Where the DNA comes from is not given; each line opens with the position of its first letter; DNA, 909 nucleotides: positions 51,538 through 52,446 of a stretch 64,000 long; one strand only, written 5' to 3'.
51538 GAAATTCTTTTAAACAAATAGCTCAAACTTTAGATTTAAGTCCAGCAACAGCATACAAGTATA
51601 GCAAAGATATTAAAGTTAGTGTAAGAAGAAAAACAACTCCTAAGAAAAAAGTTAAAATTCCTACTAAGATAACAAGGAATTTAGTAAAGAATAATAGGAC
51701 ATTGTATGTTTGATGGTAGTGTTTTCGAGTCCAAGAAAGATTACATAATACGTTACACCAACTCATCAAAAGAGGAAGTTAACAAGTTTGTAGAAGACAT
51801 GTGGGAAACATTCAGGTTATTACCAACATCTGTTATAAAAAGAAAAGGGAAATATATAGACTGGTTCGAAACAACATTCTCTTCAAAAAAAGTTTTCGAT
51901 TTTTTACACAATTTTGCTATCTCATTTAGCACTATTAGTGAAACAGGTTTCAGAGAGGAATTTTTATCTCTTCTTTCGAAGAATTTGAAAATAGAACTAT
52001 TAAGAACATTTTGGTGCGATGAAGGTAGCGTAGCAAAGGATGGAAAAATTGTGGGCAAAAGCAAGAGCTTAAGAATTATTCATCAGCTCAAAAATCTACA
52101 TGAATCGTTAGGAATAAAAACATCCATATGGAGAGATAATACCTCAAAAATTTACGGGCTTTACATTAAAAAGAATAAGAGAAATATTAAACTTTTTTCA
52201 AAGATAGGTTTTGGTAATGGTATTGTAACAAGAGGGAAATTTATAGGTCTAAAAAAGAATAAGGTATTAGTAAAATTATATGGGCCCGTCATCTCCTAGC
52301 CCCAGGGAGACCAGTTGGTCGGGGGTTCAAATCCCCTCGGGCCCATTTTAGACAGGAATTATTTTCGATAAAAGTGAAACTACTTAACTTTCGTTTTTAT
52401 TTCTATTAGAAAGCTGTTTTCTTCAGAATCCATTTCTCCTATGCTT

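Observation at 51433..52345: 839-nt bulge-helix-bulge intron in tRNA-Lys(CUU) filled by an HTH plus double-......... endonuclease gene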

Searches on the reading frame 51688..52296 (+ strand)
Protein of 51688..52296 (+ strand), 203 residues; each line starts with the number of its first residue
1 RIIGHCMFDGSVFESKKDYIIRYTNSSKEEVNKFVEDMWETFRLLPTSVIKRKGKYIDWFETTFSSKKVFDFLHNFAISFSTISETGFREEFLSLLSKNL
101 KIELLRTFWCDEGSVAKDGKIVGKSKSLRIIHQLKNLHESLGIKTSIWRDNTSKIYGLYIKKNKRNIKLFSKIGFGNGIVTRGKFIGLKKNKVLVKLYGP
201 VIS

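Call 6: search_protein_families(library=pfam, proteins=[window:51688-52296:+], max_evalue=1)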
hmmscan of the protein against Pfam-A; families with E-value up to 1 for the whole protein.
window:51688-52296:+ (203 aa): 1 family
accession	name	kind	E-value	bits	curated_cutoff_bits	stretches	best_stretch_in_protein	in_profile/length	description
PF14528.11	LAGLIDADG_3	-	3.9e-10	40.3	22.5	2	101-174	3-82/82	LAGLIDADG-like domain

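Call 9: find_homologous_proteins(query=window:51688-52296:+)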
Query window:51688-52296:+ (203 aa): 6 proteins with E <= 0.001 among 130 candidates.
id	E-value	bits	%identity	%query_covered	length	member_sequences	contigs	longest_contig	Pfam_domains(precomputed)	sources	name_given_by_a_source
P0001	6.9e-123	426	100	97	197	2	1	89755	PF14528.12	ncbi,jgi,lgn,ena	-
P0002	1.3e-71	258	60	94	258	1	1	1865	PF14528.12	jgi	jgi:hypothetical protein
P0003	6.8e-56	207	53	94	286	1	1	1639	PF13384.13,PF14528.12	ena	-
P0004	3.4e-50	188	68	67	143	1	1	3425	PF14528.12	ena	-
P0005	4.0e-25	107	38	98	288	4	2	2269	PF14528.12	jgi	jgi:hypothetical protein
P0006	1.6e-8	52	34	86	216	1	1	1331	PF14528.12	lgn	-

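Call 11: find_encoding_contigs(protein=P0002, flank=3000)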
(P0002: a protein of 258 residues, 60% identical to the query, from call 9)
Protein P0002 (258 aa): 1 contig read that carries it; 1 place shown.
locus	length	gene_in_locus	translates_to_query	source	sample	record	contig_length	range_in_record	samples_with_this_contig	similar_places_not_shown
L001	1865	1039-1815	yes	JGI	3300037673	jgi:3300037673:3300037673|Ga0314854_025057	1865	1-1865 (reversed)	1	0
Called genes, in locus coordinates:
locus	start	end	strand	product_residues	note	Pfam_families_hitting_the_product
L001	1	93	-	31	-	?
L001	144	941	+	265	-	PF04055:Radical_SAM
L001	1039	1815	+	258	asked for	PF14528:LAGLIDADG_3 (faint)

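Call 12: find_encoding_contigs(protein=P0003, flank=3000)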
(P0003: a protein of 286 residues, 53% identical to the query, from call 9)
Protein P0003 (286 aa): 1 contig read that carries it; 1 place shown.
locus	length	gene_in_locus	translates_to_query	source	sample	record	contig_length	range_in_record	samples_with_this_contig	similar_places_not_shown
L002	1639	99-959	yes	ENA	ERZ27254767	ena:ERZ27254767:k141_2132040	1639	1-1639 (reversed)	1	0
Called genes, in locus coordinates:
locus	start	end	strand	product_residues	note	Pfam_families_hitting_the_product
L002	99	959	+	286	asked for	PF13384:HTH_23 (faint), PF14528:LAGLIDADG_3 (weak)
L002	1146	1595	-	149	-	PF00383:dCMP_cyt_deam_1, PF14437:MafB19-deam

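Call 13: find_encoding_contigs(protein=P0005, flank=3000)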
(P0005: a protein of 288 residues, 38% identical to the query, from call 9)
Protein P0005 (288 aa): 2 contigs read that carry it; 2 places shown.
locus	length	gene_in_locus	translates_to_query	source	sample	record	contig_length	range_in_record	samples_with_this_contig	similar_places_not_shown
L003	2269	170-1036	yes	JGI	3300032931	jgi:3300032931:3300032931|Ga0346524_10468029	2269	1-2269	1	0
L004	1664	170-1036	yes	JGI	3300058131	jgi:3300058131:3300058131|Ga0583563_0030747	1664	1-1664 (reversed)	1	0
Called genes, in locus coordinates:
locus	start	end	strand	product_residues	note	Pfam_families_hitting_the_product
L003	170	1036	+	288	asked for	PF14528:LAGLIDADG_3 (faint)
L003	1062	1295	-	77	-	PF07927:HicA_toxin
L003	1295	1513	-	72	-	PF15919:HicB_lk_antitox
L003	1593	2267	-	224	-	?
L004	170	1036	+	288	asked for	PF14528:LAGLIDADG_3 (faint)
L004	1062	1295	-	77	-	PF07927:HicA_toxin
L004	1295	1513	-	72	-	PF15919:HicB_lk_antitox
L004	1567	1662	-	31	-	?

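Call 15: find_encoding_contigs(protein=P0001, flank=1000, max_places=4)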
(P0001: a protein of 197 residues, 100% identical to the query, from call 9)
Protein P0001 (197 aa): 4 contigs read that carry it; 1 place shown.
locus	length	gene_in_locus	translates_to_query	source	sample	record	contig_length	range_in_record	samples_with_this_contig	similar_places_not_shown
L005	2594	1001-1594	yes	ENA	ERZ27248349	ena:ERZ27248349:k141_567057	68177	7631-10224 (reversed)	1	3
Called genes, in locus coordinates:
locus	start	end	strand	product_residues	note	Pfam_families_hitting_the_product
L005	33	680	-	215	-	PF00702:Hydrolase, PF06888:Put_Phosphatase (weak), PF12710:HAD, PF13419:HAD_2 (faint), PF08282:Hydrolase_3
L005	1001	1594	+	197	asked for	PF14528:LAGLIDADG_3 (faint)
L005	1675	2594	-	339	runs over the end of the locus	PF02016:Peptidase_S66, PF17676:Peptidase_S66C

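Call 24: find_encoding_contigs(protein=P0007, flank=3000)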
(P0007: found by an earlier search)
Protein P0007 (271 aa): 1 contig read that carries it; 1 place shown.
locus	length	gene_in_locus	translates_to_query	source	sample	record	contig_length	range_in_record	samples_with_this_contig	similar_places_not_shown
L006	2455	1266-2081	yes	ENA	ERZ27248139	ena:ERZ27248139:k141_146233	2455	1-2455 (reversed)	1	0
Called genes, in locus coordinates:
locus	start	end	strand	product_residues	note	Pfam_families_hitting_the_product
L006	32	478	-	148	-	-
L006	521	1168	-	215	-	PF00702:Hydrolase, PF06888:Put_Phosphatase (weak), PF12710:HAD, PF13419:HAD_2 (faint), PF08282:Hydrolase_3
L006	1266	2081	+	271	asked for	PF14528:LAGLIDADG_3 (faint)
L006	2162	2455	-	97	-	?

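Call 27: find_related_loci(query=A1, collection=genome_contigs, flank=3000)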
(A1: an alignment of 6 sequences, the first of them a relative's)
Query A1 (271 aa) in genome_contigs; peptide patterns used: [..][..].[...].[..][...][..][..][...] (x = any residue, [..] = any of these).
123 stretches matched a pattern; 10 encode a relative of the query (tblastn E <= 1e-3); 10 distinct loci.
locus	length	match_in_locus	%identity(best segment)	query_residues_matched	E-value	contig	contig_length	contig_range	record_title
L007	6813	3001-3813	33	12-270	2e-44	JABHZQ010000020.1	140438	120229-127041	MAG: archaeon isolate SI047_bin88 k141_977433, whole genome shotgun sequence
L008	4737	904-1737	36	2-266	4e-41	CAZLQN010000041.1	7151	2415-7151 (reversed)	MAG TPA_asm: Candidatus Hadarchaeota archaeon isolate binchicken_co387_32 genome assembly, contig: NODE_14852_length_715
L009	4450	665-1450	37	10-262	1e-39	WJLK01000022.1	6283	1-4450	MAG: Candidatus Pacearchaeota archaeon isolate Bin_285 k141_611122, whole genome shotgun sequence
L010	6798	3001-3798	31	4-262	1e-28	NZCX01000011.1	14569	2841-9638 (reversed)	MAG: Candidatus Pacearchaeota archaeon isolate ARS1160 MHASMcontig_137288, whole genome shotgun sequence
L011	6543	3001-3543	30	63-243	8e-12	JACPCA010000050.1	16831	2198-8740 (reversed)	MAG: Candidatus Woesearchaeota archaeon isolate NC_groundwater_271_Ag_S-0.2um_50_10 S5_GD2017_2_S2_scaffold_2254, whole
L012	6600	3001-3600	28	62-262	2e-11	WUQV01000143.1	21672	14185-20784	MAG: Candidatus Bathyarchaeota archaeon isolate ILS 300 k141_21863, whole genome shotgun sequence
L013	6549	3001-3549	30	62-244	4e-11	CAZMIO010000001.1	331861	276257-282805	MAG TPA_asm: uncultured Methanosarcinales archaeon isolate binchicken_co48_311 genome assembly, contig: NODE_6_length_33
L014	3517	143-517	33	62-188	1e-9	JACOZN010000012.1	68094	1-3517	MAG: Candidatus Woesearchaeota archaeon isolate NC_groundwater_206_Ag_S-0.1um_41_17 S4_GD2017_2_S1_scaffold_560, whole g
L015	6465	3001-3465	29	62-215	3e-9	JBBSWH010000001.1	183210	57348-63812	MAG: Nanoarchaeota archaeon isolate H52-bin084_1 H52_bin084_1_000000000001, whole genome shotgun sequence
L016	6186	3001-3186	42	62-123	4e-9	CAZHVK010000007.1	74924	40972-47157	MAG TPA_asm: uncultured Methanosarcinales archaeon isolate binchicken_co330_8 genome assembly, contig: NODE_321_length_7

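Call 28: find_encoding_contigs(protein=P0004, flank=3000)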
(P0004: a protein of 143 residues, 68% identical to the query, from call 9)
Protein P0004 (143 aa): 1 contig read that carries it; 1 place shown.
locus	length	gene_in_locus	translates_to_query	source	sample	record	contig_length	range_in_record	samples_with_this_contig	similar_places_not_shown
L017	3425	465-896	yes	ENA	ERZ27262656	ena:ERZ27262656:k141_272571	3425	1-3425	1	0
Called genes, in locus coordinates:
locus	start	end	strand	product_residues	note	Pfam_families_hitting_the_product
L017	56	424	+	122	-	-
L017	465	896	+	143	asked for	PF14528:LAGLIDADG_3 (weak)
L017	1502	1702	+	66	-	-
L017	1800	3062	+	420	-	PF01663:Phosphodiest, PF08665:PglZ (weak)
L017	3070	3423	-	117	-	?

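Call 39: find_related_loci(query=A1, collection=metagenome_contigs, flank=2000)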
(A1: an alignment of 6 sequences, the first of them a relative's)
Query A1 (271 aa) in metagenome_contigs; peptide patterns used: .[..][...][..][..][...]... (x = any residue, [..] = any of these).
560 stretches matched a pattern; 152 encode a relative of the query (tblastn E <= 1e-3); the best 80 are kept; 80 distinct loci.
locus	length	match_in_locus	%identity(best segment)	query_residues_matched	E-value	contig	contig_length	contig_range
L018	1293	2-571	51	74-262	2e-60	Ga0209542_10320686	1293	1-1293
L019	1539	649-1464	36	1-267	2e-51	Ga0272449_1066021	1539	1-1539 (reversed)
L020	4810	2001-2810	40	1-266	1e-49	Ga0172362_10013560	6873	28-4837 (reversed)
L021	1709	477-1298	37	1-262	3e-44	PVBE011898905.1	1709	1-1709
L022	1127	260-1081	38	1-262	7e-44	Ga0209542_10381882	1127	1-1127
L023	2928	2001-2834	36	2-266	2e-41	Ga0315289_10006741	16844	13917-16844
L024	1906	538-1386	33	1-264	1e-40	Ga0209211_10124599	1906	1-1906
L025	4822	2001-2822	35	9-269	3e-39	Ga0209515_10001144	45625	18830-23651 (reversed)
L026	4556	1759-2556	35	9-262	1e-38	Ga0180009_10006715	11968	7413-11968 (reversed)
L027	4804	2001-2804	34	11-267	3e-38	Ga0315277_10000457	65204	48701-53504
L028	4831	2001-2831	35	1-262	1e-37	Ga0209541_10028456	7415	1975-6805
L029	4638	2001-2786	35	10-264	2e-37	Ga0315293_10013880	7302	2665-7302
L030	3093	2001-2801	34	8-262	4e-37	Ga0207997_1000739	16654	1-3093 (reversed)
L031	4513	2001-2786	33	11-262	6e-37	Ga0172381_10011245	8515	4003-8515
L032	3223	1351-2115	35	8-251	9e-37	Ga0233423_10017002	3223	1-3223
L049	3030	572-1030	38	111-262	7e-21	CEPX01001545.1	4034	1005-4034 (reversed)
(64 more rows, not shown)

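Call 48: search_solved_structures(query=A1, max_evalue=1, show_alignments=1)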
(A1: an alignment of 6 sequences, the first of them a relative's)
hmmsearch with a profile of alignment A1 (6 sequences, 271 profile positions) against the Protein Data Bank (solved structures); distinct sequences matched with E-value up to 1: 6.
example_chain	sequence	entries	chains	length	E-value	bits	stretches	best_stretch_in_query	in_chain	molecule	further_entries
2cw7_A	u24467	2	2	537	0.00091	21.7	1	156-235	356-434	Endonuclease PI-PkoII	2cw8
7qsu_A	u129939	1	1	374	0.001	21.5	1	55-238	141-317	V-ATPase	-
7qss_A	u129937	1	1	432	0.0014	21.1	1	55-238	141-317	V-type ATP synthase alpha chain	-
2lvs_A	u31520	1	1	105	0.047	16.1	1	7-71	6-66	Putative uncharacterized protein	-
1dq3_A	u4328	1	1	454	0.051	16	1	160-240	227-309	ENDONUCLEASE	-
1rlk_A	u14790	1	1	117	0.24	13.8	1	180-223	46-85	Hypothetical protein Ta0108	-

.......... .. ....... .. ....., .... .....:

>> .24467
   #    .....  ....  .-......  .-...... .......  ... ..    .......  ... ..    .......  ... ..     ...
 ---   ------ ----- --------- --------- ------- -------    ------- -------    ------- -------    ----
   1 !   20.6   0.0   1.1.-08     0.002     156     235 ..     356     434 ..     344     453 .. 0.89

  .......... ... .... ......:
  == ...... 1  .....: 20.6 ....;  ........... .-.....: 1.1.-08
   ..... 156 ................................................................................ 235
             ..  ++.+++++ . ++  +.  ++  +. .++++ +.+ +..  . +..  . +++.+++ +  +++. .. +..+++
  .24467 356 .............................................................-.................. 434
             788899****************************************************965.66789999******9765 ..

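Call 52: predict_structure(alignment_id=A1)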
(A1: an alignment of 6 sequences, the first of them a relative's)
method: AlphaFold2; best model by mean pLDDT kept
length: 271 residues; sequences in the alignment: 6
mean_pLDDT: 87.1   pTM: 0.74
mean pLDDT of the five models: 87.1, 84.6, 80.6, 78.3, 76.8
residues with pLDDT >= 90: 158; 70-90: 87; 50-70: 14; < 50: 12
segments of 3 or more residues with pLDDT < 50: 46-53, 148-151
pLDDT, mean of each block of 10 residues (from residue 1): 80 86 91 90 57 58 93 90 86 96 97 96 94 91 63 73 95 96 87 90 96 91 89 94 93 91 90 76
secondary structure, 60 per line:
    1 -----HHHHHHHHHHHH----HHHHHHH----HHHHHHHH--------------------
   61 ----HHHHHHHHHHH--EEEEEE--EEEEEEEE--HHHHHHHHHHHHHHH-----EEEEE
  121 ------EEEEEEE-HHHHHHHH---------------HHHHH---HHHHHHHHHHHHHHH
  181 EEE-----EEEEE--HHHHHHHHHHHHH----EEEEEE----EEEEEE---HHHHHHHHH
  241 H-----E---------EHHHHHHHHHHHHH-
elements in order: H6-17 H22-28 H33-40 H65-75 E78-83 E86-93 H96-110 E116-120 E127-133 H135-142 H158-162 H166-180 E181-183 E189-193 H196-208 E213-218 E223-228 H232-241 H258-270

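Call 56: fold_search(model_id=the predicted structure, library=pdb)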
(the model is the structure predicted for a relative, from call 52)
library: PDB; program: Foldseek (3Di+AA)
matches with E <= 10: 1119; with E <= 0.001: 76
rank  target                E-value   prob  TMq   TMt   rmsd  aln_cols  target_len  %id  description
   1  4unc_G                9.4e-09  1.00  0.50  0.73   3.4       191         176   16  THE CRYSTAL STRUCTURE OF I-DMOI IN COMPLEX WITH ITS TARGET DNA AT 8 DAYS INCUBATION IN 5MM MN (STATE 6) (released 2014-12-17)
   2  2vs8_K                1.2e-08  1.00  0.50  0.73   3.9       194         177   16  The crystal structure of I-DmoI in complex with DNA and Mn (released 2008-11-11)
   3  4ut0_K                1.4e-08  1.00  0.50  0.72   3.3       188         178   16  THE CRYSTAL STRUCTURE OF I-DMOI IN COMPLEX WITH ITS TARGET DNA AT 10 DAYS INCUBATION IN 5MM MN (STATE 7) (released 2014-12-17)
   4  2vs7_G                1.7e-08  1.00  0.50  0.73   3.4       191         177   16  The crystal structure of I-DmoI in complex with DNA and Ca (released 2008-11-11)
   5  4una_G                2.1e-08  1.00  0.50  0.73   3.4       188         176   16  THE CRYSTAL STRUCTURE OF I-DMOI IN COMPLEX WITH ITS TARGET DNA AT 2 DAYS INCUBATION IN 5MM MN (STATE 4) (released 2014-12-17)
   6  2vs8_A                2.4e-08  1.00  0.50  0.71   3.3       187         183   16  The crystal structure of I-DmoI in complex with DNA and Mn (released 2008-11-11)
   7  5akn_F                2.9e-08  1.00  0.51  0.72   3.5       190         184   16  THE CRYSTAL STRUCTURE OF I-DMOI Q42AK120M IN COMPLEX WITH ITS TARGET DNA NICKED IN THE non-CODING STRAND B AND IN THE  (released 2015-06-17)
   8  5o6i_A                3.1e-08  1.00  0.49  0.67   3.4       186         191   17  Structures and dynamics of mesophilic variants from the homing endonuclease I-DmoI (released 2017-12-06)
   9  2vs7_A                3.5e-08  1.00  0.50  0.73   3.4       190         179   15  The crystal structure of I-DmoI in complex with DNA and Ca (released 2008-11-11)
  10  4d6o_G                3.5e-08  1.00  0.51  0.75   3.8       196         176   16  THE CRYSTAL STRUCTURE OF I-DMOI IN COMPLEX WITH ITS TARGET DNA AT 1H INCUBATION IN 5MM MG (STATE 2) (released 2014-12-17)
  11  4unc_D                3.6e-08  1.00  0.49  0.67   3.7       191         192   16  THE CRYSTAL STRUCTURE OF I-DMOI IN COMPLEX WITH ITS TARGET DNA AT 8 DAYS INCUBATION IN 5MM MN (STATE 6) (released 2014-12-17)
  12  5akf_I                3.6e-08  1.00  0.48  0.71   3.4       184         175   15  THE CRYSTAL STRUCTURE OF I-DMOI Q42AK120M IN COMPLEX WITH ITS TARGET DNA NICKED IN THE CODING STRAND A AND IN THE PRES (released 2015-06-17)
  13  4unb_A                4.1e-08  1.00  0.50  0.71   3.2       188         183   17  THE CRYSTAL STRUCTURE OF I-DMOI IN COMPLEX WITH ITS TARGET DNA AT 6 DAYS INCUBATION IN 5MM MN (STATE 5) (released 2014-12-17)
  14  5akn_A                4.3e-08  1.00  0.49  0.72   3.2       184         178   15  THE CRYSTAL STRUCTURE OF I-DMOI Q42AK120M IN COMPLEX WITH ITS TARGET DNA NICKED IN THE non-CODING STRAND B AND IN THE  (released 2015-06-17)
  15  5a0w_D                4.8e-08  1.00  0.49  0.67   3.3       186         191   16  THE CRYSTAL STRUCTURE OF I-DMOI E117A IN COMPLEX WITH ITS TARGET DNA AND IN THE PRESENCE OF 2MM MN (released 2016-05-11)
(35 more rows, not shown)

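Call 75: search_protein_representatives(alignment_id=A1)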
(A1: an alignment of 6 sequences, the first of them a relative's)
Query: 6 sequences, 271 profile positions. Proteins with E-value up to 0.001 (for the whole library): 3003; up to 1e-10: 578; up to 1e-30: 77. The best 150 are listed.
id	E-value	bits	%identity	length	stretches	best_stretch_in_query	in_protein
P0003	1.9e-124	430.6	-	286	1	1-270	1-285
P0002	1.6e-122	424.3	-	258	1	1-261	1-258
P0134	3.1e-91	321.7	-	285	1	1-270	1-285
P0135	2.9e-71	256.2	-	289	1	4-270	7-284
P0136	8.3e-70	251.5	-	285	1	1-270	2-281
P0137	1.7e-69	250.4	-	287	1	1-267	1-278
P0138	3.3e-67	243.0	-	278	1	6-269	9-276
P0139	5.6e-67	242.2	-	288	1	1-270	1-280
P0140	6.8e-67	241.9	-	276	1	1-270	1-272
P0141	9.6e-67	241.4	-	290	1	4-270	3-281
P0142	2.3e-65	236.9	-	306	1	2-269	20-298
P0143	5.9e-63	229.0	-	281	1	1-269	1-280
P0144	6.6e-63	228.8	-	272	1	2-270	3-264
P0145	2.6e-62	226.9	-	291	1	1-270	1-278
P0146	3.9e-61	223.0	-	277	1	10-269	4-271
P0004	9.2e-56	205.4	-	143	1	141-270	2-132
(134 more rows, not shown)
